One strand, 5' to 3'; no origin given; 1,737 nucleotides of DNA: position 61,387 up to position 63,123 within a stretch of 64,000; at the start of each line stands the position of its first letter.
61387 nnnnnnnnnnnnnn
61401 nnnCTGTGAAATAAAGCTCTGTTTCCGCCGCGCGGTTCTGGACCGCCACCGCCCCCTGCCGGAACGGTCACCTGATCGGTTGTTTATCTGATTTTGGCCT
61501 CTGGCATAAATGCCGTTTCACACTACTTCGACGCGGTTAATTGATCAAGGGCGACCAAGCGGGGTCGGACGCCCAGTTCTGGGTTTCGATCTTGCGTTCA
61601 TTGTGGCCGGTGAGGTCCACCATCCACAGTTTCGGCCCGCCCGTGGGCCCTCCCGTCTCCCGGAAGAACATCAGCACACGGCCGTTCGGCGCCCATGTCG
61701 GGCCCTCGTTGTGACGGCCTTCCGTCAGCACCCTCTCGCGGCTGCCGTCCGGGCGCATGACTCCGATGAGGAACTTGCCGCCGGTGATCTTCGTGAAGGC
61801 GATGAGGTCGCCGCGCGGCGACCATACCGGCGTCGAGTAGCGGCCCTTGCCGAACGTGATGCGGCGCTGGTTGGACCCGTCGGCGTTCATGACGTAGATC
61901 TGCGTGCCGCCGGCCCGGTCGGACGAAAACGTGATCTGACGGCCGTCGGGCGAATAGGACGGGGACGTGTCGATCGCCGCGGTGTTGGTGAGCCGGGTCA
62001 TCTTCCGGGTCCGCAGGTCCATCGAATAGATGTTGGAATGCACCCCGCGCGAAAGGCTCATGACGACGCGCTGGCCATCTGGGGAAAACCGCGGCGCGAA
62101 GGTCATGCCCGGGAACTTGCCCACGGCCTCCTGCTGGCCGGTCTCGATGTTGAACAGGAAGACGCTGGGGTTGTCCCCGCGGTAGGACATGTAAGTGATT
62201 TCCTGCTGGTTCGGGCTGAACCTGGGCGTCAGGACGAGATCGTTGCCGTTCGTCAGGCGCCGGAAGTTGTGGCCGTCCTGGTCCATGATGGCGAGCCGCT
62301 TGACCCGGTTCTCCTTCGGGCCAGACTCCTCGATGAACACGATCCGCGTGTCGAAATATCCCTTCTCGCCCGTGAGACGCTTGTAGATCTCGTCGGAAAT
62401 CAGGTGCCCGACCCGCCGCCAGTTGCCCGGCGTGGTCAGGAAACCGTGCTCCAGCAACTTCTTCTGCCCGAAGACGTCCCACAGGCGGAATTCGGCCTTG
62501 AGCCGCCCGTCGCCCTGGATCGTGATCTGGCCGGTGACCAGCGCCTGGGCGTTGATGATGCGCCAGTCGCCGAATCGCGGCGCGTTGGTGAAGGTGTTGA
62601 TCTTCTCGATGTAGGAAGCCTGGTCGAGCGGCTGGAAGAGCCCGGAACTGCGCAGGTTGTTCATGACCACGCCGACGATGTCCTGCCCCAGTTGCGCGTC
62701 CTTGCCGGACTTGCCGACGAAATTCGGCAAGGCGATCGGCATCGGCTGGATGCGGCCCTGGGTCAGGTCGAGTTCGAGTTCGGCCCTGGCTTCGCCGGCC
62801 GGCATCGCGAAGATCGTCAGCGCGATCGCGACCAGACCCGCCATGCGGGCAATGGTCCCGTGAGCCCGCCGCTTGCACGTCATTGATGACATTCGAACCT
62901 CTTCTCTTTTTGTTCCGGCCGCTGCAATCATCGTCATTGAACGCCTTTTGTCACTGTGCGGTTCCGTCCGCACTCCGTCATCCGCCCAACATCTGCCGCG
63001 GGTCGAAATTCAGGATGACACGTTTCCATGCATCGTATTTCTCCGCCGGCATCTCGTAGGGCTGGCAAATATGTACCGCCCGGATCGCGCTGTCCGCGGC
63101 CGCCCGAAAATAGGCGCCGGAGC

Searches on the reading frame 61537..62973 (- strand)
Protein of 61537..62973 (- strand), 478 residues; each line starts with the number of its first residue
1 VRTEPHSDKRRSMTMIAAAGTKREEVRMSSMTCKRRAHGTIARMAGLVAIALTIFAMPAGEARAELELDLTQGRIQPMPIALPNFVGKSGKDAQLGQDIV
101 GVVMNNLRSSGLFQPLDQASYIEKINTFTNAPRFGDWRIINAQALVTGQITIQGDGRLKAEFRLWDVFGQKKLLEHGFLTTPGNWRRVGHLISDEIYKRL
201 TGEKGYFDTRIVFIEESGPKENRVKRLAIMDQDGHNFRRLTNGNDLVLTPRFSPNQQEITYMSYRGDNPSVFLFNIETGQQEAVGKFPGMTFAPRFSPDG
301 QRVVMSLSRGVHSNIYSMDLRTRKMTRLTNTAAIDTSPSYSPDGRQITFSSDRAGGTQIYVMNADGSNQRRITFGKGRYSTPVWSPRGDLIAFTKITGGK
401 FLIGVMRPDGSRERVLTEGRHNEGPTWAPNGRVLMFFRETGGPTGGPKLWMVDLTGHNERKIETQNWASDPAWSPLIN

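Call 56: search_protein_families(library=pfam, proteins=[window:61537-62973:-], max_evalue=0.00001)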
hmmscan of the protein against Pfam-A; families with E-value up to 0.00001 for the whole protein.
window:61537-62973:- (478 aa): 4 families
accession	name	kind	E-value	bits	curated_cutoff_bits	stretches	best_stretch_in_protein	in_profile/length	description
PF07676.18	PD40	-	1e-32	111.8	20.9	1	326-361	2-38/38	WD40-like Beta Propeller Repeat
PF04052.18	TolB_N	-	9.3e-31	106.5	22.4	1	66-173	1-106/106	TolB amino-terminal domain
PF25174.1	Beta-prop_THOC3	-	1.1e-08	34.9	305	0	245-392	47-187/272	THOC3 beta-propeller domain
PF00930.27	DPPIV_N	-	5.6e-07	29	22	0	314-375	24-81/354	Dipeptidyl peptidase IV (DPP IV) N-terminal region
